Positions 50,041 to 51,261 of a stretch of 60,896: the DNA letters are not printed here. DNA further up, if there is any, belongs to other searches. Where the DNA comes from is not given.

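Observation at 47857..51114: Orphan 1085-aa protein combining discoidin-like modules, 15 tail-fibre-like repeats and an unassigned C-terminal domain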

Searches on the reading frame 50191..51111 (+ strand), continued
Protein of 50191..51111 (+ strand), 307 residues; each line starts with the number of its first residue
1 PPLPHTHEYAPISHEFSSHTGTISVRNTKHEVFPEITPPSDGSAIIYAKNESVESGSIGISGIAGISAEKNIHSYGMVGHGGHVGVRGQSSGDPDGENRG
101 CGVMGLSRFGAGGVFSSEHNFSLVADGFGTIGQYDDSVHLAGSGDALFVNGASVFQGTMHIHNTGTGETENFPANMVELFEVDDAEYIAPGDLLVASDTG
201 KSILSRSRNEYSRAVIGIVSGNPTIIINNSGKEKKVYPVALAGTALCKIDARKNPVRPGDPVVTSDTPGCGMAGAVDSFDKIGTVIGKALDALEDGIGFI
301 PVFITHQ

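Call 55: list_cluster_members(proteins=[P0128, P0133, P0135, P0139, P0143, P0145, P0163, P0137, P0142, P0182])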
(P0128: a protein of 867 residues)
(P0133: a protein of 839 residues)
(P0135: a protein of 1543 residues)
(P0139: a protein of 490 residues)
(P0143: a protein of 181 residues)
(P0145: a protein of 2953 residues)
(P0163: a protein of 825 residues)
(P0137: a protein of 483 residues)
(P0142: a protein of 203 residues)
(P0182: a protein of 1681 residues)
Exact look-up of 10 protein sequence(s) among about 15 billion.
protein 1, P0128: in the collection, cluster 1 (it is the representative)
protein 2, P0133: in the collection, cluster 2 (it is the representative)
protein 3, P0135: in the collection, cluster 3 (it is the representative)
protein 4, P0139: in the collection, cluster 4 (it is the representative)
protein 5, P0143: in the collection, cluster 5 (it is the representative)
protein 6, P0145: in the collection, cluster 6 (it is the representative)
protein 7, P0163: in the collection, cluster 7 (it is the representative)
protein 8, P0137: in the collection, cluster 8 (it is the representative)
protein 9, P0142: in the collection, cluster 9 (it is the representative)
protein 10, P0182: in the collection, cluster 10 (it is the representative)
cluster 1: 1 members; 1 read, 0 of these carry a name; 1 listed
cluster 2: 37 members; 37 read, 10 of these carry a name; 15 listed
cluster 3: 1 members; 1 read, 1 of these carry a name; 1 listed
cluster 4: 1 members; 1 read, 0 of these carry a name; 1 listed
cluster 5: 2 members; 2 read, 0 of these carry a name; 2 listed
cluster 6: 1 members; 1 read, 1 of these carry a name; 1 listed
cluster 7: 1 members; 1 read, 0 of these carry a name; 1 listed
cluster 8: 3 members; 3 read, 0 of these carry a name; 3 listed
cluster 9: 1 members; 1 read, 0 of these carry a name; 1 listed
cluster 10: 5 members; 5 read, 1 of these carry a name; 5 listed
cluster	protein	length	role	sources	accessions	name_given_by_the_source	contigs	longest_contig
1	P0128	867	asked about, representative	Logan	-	-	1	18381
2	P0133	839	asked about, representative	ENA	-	-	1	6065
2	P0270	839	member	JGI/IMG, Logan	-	hypothetical protein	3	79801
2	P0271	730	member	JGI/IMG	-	hypothetical protein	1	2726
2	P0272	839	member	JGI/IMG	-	hypothetical protein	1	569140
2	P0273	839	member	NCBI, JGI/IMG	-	hypothetical protein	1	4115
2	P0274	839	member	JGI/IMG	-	hypothetical protein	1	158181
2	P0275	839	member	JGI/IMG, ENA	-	hypothetical protein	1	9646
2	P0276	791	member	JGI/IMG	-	hypothetical protein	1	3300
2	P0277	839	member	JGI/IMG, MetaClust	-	\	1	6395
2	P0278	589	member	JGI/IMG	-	hypothetical protein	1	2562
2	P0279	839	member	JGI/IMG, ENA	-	hypothetical protein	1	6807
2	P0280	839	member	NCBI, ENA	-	-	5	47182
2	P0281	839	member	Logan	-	-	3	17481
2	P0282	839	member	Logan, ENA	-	-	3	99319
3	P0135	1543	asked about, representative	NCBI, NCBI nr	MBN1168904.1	hypothetical protein JXA63_03350, partial [Candidatus Woesebacteria bacterium] | hypothetical protein [Candidatus Woesebacteria bacterium]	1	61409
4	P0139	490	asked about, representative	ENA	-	-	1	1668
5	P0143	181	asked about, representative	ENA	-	-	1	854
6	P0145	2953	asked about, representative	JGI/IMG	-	hypothetical protein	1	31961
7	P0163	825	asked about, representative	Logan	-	-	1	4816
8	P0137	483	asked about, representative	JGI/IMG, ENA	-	-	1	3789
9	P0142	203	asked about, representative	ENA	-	-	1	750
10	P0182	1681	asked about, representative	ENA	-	-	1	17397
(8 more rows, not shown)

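Call 62: search_protein_families(library=pfam, alignment_id=A3, max_evalue=0.01)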
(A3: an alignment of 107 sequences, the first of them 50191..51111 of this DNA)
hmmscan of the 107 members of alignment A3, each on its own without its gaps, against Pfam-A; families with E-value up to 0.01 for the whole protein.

A. member 1, window:50191-51111:+ (307 aa): 1 family
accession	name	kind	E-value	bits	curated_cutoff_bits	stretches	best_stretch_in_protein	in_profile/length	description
PF11962.13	Peptidase_G2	-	0.0037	17.1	25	1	155-231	32-101/228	Peptidase_G2, IMC autoproteolytic cleavage domain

B. families by the number of members that match (of 107 scanned): 19 families
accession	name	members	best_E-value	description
PF11962.13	Peptidase_G2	21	1.8e-05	Peptidase_G2, IMC autoproteolytic cleavage domain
PF04519.19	Bactofilin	2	0.0053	Polymer-forming cytoskeletal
PF00030.24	Crystall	1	1.7e-16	Beta/Gamma crystallin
PF02018.23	CBM_4_9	1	2.7e-12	Carbohydrate binding domain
PF03995.18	Inhibitor_I36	1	1.5e-08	Peptidase inhibitor family I36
PF08964.15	Crystall_3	1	3.3e-08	Beta/Gamma crystallin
PF13349.12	DUF4097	1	0.00027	Toastrack DUF4097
PF11305.13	DUF3107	1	0.00057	Protein of unknown function (DUF3107)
PF09391.15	DUF2000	1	0.00061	Protein of unknown function (DUF2000)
PF02974.19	Inh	1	0.00081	Protease inhibitor Inh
PF09255.16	Antig_Caf1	1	0.00093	Caf1 Capsule antigen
PF07883.17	Cupin_2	1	0.0012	Cupin domain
PF24684.1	Vgb_lyase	1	0.0026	Virginiamycin B lyase family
PF01723.21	Chorion_1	1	0.0038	Chorion protein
PF10106.14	DUF2345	1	0.0043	Uncharacterized protein conserved in bacteria (DUF2345)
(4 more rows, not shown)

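Call 82: find_encoding_contigs(protein=P0272, flank=10000, max_places=2)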
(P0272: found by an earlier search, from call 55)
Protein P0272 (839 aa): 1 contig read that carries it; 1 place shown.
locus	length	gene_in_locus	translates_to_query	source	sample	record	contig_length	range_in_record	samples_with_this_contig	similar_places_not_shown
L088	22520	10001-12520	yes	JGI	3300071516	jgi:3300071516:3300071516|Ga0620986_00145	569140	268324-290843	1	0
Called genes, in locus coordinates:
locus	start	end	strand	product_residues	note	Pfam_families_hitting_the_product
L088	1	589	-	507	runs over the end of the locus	PF27429:LB_356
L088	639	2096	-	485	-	PF03062:MBOAT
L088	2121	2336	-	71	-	-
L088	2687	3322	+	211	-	PF00929:RNase_T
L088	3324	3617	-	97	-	-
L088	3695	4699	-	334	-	-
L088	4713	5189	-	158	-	-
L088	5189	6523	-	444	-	PF02954:HTH_8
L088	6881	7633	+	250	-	PF00142:Fer4_NifH (weak), PF01656:CbiA, PF09140:MipZ, PF10609:ParA, PF13614:AAA_31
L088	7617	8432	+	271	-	PF02195:ParB_N, PF17762:HTH_ParB (weak)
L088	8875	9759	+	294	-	PF13730:HTH_36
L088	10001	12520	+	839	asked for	PF22633:F5_F8_type_C_2 (faint), PF00754:F5_F8_type_C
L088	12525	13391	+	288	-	PF02219:MTHFR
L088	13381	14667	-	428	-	-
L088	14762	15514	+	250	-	-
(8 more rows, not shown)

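Call 83: find_encoding_contigs(protein=P0128, flank=10000, max_places=2)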
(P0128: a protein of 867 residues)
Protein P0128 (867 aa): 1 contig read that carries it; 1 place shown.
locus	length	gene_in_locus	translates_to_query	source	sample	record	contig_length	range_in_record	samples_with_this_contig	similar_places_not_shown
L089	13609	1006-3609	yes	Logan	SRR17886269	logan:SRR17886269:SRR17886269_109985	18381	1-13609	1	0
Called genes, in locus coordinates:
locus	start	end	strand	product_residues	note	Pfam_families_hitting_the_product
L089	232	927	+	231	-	-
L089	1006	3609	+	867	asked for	PF00754:F5_F8_type_C, PF22633:F5_F8_type_C_2 (weak), PF00754:F5_F8_type_C, PF22633:F5_F8_type_C_2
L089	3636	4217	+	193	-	PF00406:ADK, PF13207:AAA_17, PF13238:AAA_18, PF13671:AAA_33 (weak)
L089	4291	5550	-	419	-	PF06245:DUF1015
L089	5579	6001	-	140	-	-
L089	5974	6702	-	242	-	PF22935:RM44_endonuclase, PF14622:Ribonucleas_3_3, PF00636:Ribonuclease_3, PF00035:dsrm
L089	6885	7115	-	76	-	PF00550:PP-binding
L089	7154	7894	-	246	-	PF00106:adh_short, PF01370:Epimerase (weak), PF08659:KR, PF01073:3Beta_HSD (weak), PF13561:adh_short_C2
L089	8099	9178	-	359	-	PF02504:FA_synthesis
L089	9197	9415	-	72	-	PF01783:Ribosomal_L32p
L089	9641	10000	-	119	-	PF00072:Response_reg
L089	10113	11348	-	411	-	PF00072:Response_reg, PF01339:CheB_methylest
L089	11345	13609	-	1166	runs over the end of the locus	PF01627:Hpt, PF07194:P2, PF02895:H-kinase_dim, PF02518:HATPase_c, PF01584:CheW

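Call 91: find_related_loci(query=A2, collection=viral_contigs, flank=10000)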
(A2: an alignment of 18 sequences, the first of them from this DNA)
Query A2 (307 aa) in viral_contigs; peptide patterns used: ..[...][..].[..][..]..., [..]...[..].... (x = any residue, [..] = any of these).
22 stretches matched a pattern, but none encodes a relative of the query by tblastn (E <= 1e-3).

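Call 92: find_related_loci(query=A3, collection=viral_contigs, flank=8000)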
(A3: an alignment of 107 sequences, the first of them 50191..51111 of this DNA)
Query A3 (307 aa) in viral_contigs; peptide patterns used: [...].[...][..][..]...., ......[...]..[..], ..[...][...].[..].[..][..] (x = any residue, [..] = any of these).
600 stretches matched a pattern (row limit reached: there are more); 371 encode a relative of the query (tblastn E <= 1e-3); the best 80 are kept; 80 distinct loci.
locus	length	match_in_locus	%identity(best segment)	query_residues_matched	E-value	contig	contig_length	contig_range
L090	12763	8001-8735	34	59-307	3e-25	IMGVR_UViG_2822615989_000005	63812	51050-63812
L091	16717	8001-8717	33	64-307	6e-23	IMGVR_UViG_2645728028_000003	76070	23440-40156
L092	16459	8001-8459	35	152-307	2e-20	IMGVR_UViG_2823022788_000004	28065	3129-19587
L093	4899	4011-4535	35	128-307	2e-20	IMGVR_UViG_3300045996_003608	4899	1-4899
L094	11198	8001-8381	37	183-307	1e-15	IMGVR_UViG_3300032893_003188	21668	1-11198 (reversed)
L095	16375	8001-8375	37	152-295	4e-14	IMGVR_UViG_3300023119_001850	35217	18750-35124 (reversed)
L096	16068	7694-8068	37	152-295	4e-14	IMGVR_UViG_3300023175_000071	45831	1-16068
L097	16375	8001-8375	37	152-295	4e-14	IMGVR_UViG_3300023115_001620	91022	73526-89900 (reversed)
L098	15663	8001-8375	37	172-304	4e-14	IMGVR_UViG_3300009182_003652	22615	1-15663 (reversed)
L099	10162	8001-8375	37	152-295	4e-14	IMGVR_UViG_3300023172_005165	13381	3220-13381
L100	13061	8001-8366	34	188-307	2e-12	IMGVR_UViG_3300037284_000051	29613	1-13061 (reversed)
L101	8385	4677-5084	31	151-295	2e-12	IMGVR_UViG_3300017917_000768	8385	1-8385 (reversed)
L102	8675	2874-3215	36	174-295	3e-12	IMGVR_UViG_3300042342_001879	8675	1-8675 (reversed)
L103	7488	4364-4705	36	174-295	3e-12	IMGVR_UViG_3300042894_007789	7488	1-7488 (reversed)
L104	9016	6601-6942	36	174-295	3e-12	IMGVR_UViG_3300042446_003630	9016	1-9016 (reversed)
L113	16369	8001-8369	31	165-296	1e-11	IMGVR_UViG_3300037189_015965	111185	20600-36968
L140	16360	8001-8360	37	174-304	6e-10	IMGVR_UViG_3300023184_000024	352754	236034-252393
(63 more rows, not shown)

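Call 94: search_protein_families(library=phrogs, proteins=[L113:886-2202:+, L113:2235-4394:+, L113:4434-7835:+, L113:7848-8405:+, L113:8408-9733:+, L097:8550-10124:+, L097:10168-12753:+, L140:8438-9097:+, L140:12927-14060:+], max_evalue=0.00001)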
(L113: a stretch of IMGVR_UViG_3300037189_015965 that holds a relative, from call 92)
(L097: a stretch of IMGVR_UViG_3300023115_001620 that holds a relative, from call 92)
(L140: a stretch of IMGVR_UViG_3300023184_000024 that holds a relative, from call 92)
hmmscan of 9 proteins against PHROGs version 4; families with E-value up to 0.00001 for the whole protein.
L113:886-2202:+ (439 aa): 3 families
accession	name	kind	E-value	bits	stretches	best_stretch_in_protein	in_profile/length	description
phrog_22593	-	unknown function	1.1e-15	58.7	1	283-424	247-387/400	-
phrog_19602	-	tail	4.1e-15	56.5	1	283-419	350-489/504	tail fiber protein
phrog_6427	-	unknown function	2e-10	40.8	1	53-410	298-644/675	-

L113:2235-4394:+ (720 aa): 7 families
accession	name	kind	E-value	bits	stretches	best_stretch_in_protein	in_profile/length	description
phrog_27782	-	unknown function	1.9e-22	80.7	1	9-154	165-298/644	-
phrog_30390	-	unknown function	7.6e-17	62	1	29-182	546-701/766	-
phrog_2647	-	head and packaging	2.9e-15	57.2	1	10-144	117-245/336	head decoration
phrog_16867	-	unknown function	1.6e-14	54.4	1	7-123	71-178/631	-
phrog_11518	-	tail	2.2e-14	53.7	1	9-345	164-467/812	tail fiber protein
phrog_17264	-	unknown function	1.4e-13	51.8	1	18-153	4-126/147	-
phrog_24595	-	head and packaging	6.5e-10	39.9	1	8-172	41-207/325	virion structural protein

L113:4434-7835:+ (1134 aa): 2 families
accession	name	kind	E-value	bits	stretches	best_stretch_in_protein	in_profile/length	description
phrog_5838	-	head and packaging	0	1035.3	3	317-762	258-708/1106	virion structural protein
phrog_1645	-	head and packaging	5.4e-34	118.8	1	627-711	177-261/440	virion structural protein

L113:7848-8405:+ (186 aa): 3 families
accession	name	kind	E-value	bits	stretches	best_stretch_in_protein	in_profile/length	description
phrog_22593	-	unknown function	3e-15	57.2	1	24-170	246-387/400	-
phrog_19602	-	tail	4.7e-15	56.4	1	21-169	346-493/504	tail fiber protein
phrog_6427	-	unknown function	1.1e-12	48.2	1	43-169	534-655/675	-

L113:8408-9733:+ (442 aa): 3 families
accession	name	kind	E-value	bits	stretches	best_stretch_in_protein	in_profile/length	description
phrog_4492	-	tail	9e-38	131.1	1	27-441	719-1095/1096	tail fiber protein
phrog_27782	-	unknown function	1.6e-10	41.3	1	29-439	249-630/644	-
phrog_28838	-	unknown function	2.1e-09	37.5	1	299-411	533-648/661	-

L097:8550-10124:+ (525 aa): 2 families
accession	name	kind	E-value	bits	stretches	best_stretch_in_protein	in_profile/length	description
phrog_9729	-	tail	1.3e-15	58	1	108-388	132-348/750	tail fiber protein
phrog_677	-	tail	1.2e-09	39.1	1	1-391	1-218/412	baseplate wedge tail fiber protein connector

L097:10168-12753:+ (862 aa): 1 family
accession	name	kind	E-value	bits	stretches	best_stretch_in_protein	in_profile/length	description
phrog_9729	-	tail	8.3e-13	48.8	1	728-783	135-183/750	tail fiber protein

L140:8438-9097:+ (220 aa): 0 families

L140:12927-14060:+ (378 aa): 1 family
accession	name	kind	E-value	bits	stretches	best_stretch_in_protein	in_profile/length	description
phrog_11903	-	unknown function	1.2e-57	196.8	1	15-376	16-381/383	-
